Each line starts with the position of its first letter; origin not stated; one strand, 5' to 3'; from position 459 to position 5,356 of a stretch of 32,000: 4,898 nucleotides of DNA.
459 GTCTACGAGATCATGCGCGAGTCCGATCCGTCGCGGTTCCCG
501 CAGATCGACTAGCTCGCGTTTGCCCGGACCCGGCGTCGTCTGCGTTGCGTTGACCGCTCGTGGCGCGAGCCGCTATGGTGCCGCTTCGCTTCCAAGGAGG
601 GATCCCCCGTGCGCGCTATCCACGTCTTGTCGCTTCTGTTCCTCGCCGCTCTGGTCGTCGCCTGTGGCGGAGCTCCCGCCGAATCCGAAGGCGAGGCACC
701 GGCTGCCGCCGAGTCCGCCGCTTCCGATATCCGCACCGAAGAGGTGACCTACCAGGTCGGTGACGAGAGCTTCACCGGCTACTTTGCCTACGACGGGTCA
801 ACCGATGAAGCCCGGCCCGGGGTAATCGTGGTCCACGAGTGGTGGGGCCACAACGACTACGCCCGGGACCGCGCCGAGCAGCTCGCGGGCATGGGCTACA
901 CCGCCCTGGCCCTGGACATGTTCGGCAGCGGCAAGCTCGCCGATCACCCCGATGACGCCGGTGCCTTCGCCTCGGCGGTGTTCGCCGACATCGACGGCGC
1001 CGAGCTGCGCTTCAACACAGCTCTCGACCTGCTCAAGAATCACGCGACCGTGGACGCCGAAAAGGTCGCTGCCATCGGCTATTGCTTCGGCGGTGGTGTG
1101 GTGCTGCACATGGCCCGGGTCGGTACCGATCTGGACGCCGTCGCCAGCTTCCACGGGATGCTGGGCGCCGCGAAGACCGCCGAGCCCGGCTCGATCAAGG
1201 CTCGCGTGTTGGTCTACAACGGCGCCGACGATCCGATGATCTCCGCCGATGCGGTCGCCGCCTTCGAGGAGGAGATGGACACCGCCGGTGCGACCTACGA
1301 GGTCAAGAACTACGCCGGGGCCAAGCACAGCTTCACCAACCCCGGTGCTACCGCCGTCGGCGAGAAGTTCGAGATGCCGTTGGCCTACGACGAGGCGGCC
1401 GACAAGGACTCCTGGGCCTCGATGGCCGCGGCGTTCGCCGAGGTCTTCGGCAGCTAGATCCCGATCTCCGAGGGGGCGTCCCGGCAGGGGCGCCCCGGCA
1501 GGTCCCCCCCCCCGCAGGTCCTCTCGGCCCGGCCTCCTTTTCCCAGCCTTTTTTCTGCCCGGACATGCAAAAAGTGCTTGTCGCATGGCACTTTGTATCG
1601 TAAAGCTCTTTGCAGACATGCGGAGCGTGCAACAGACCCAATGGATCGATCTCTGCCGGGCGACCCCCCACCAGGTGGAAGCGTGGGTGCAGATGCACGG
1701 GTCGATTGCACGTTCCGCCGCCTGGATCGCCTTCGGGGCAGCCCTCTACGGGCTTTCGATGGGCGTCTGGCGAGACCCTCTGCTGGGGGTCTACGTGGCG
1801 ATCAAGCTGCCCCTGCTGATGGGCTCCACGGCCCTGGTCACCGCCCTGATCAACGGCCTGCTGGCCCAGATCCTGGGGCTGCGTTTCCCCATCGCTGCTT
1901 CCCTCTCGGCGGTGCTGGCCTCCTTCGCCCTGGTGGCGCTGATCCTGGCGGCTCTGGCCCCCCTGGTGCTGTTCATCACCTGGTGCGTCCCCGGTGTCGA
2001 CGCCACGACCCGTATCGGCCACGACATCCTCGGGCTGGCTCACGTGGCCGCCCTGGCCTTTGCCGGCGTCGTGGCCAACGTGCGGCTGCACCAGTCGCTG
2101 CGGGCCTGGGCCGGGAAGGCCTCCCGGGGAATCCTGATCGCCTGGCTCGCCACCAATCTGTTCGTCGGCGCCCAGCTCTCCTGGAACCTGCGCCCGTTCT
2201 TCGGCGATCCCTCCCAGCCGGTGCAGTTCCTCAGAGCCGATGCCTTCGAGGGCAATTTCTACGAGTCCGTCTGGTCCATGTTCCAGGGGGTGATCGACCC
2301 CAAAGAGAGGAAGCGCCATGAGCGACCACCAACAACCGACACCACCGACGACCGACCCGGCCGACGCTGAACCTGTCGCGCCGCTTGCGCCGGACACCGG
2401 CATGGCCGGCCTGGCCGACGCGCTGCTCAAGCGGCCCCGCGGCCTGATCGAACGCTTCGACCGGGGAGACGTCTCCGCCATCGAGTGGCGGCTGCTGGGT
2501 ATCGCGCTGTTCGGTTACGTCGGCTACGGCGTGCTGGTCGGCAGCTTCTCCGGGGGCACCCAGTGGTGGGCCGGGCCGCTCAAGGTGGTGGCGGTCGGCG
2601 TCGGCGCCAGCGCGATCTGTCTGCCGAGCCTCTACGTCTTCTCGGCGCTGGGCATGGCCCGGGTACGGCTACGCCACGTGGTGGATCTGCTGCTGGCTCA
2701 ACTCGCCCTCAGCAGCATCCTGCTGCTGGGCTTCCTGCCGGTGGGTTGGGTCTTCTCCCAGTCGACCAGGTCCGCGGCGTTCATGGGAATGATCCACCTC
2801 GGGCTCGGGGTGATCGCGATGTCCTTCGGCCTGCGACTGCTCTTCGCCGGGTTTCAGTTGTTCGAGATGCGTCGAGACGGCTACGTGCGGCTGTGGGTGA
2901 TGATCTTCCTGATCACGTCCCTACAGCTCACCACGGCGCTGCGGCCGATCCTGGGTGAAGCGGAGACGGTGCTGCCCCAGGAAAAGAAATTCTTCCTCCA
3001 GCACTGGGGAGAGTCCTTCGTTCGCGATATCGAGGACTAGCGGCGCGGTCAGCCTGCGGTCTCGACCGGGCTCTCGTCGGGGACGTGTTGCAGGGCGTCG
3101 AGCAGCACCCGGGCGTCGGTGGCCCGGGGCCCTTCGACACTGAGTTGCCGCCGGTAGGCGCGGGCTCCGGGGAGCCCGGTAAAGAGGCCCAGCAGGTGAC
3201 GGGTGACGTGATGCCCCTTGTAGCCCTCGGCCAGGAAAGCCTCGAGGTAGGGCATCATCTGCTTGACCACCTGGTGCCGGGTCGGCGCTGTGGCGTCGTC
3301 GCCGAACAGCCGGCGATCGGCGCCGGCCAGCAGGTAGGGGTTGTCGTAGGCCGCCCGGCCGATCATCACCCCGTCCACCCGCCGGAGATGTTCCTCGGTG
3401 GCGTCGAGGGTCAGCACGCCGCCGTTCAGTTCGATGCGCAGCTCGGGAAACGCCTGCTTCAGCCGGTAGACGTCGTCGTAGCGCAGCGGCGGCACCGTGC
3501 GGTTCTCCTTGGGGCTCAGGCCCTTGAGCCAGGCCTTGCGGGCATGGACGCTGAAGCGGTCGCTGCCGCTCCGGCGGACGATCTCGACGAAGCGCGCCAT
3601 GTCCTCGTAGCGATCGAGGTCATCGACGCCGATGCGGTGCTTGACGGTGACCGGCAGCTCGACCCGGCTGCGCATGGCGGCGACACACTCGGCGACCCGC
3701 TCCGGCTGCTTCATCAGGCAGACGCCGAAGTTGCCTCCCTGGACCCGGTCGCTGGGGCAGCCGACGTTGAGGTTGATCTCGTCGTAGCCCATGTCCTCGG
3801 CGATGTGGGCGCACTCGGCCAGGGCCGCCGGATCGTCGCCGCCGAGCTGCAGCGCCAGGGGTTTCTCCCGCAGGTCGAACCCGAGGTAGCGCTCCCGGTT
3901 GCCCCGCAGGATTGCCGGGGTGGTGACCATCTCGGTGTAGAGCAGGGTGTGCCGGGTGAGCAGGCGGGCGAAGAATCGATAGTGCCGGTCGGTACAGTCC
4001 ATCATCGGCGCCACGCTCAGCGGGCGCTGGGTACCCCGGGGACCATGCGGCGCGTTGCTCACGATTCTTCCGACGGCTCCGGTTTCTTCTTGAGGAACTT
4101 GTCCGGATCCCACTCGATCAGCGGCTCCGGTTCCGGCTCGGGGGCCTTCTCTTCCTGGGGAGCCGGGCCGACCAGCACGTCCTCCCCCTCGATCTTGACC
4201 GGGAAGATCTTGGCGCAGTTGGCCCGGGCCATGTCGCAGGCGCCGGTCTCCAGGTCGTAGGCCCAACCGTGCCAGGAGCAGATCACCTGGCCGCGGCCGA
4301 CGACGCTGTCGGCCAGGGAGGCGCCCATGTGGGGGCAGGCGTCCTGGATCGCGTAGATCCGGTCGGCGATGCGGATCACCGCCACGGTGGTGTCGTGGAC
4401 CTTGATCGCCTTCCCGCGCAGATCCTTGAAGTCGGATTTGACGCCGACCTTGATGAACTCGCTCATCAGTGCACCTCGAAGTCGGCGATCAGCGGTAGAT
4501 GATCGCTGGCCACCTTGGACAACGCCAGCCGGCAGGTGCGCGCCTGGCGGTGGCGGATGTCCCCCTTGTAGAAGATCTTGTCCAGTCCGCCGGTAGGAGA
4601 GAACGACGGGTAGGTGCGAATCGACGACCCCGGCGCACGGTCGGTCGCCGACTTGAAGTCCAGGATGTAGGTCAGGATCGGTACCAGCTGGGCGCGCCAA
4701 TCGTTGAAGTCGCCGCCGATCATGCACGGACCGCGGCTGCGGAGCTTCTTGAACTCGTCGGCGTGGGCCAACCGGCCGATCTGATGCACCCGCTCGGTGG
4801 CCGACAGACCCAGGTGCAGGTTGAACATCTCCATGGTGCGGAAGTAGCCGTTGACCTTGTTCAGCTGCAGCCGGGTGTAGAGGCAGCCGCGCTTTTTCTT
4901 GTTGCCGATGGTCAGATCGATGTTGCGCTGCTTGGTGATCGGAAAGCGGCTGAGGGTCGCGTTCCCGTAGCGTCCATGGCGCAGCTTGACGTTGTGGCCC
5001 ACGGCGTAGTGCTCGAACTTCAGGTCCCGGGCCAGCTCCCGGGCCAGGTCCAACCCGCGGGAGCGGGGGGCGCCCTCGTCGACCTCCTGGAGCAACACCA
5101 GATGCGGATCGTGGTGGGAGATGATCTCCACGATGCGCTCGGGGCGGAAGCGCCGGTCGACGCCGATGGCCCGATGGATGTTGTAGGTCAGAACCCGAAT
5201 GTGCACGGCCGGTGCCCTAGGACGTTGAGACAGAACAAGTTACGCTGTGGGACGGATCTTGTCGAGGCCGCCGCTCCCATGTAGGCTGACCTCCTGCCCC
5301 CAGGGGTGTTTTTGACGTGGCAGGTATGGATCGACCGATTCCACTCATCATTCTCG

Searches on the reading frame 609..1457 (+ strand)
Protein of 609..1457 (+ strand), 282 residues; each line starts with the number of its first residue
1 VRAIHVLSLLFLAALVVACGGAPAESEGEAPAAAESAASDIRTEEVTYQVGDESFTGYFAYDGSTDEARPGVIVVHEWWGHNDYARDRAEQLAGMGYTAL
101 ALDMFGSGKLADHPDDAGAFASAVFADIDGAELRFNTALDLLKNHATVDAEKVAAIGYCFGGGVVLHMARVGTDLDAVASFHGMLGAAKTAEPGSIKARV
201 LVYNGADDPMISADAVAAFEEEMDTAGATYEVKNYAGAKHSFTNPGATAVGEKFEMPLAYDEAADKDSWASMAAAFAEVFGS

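Call 39: search_protein_families(library=pfam, proteins=[window:609-1457:+], max_evalue=0.001)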
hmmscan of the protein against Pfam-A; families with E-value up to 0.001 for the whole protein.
window:609-1457:+ (282 aa): 6 families
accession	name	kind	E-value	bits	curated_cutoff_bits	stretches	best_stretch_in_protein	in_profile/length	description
PF01738.24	DLH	-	8.2e-43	146.9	21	1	64-279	7-216/217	Dienelactone hydrolase family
PF00561.26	Abhydrolase_1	-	4.6e-06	26.9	25.8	1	77-172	15-90/245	alpha/beta hydrolase fold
PF00326.27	Peptidase_S9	-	2.3e-05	24.4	22.6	0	196-249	143-196/213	Prolyl oligopeptidase family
PF12146.15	Hydrolase_4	-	2.9e-05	23.9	27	0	68-170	3-95/239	Serine aminopeptidase, S33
PF12740.14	PETase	-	0.00014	21.8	28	1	57-253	42-224/263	PET hydrolase-like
PF08840.17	BAAT_C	-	0.00027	21.5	20.9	0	135-183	6-54/210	BAAT / Acyl-CoA thioester hydrolase C terminal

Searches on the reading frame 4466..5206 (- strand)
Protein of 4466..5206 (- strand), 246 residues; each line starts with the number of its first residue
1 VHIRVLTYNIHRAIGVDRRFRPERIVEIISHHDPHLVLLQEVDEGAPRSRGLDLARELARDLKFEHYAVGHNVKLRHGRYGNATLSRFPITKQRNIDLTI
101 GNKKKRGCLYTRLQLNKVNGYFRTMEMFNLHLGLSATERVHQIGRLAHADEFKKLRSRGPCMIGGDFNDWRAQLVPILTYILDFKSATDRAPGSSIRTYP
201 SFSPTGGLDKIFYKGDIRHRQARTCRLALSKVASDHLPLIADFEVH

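Call 9: search_protein_families(library=ncbifam, proteins=[window:4466-5206:-], max_evalue=0.01)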
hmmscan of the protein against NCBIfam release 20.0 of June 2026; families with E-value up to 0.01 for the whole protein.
window:4466-5206:- (246 aa): 3 families
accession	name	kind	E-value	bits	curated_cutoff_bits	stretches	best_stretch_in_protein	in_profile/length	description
NF003842.0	PRK05421.1-4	equivalog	7.5e-13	48.5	144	1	3-245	32-257/259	endonuclease/exonuclease/phosphatase family protein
NF003840.0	PRK05421.1-2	equivalog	4.9e-05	22.5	163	1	157-245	199-280/282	endonuclease/exonuclease/phosphatase family protein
NF003841.0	PRK05421.1-3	equivalog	0.00021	20.8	223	1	156-245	179-260/261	endonuclease/exonuclease/phosphatase family protein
